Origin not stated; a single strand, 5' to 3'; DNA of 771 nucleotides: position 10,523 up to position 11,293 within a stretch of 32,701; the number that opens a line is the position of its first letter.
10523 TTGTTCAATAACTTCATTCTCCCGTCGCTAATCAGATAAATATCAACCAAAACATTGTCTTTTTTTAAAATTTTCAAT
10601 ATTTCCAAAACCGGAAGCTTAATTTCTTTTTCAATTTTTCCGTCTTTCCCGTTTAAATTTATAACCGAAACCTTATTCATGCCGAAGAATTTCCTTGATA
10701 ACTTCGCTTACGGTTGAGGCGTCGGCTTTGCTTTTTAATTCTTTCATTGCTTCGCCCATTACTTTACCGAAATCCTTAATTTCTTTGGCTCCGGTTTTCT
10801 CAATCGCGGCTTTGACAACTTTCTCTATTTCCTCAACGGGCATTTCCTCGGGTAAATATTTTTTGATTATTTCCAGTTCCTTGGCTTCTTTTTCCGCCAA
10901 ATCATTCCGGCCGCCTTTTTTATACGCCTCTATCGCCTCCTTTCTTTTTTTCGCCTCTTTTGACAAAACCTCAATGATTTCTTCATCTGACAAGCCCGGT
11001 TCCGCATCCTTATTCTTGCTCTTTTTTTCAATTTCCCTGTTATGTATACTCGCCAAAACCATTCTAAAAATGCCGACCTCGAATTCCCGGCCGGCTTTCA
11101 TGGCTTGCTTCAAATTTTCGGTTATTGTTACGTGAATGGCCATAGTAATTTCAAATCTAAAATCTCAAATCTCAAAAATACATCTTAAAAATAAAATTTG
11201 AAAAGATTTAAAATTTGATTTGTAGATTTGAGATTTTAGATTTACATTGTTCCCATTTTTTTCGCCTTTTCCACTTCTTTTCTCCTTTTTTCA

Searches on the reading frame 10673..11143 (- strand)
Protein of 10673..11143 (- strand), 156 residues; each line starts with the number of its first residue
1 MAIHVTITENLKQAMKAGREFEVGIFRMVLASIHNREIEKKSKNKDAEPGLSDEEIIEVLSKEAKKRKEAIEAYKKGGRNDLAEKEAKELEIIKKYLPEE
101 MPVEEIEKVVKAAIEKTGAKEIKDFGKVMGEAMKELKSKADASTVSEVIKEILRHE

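Call 71: search_protein_families(library=pfam, proteins=[window:10673-11143:-], max_evalue=0.00001)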
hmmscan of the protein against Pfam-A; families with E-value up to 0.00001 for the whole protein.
window:10673-11143:- (156 aa): 1 family
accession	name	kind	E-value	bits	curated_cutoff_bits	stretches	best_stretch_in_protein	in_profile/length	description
PF09424.15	YqeY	-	5.8e-45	153.3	27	1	6-153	3-143/143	Yqey-like protein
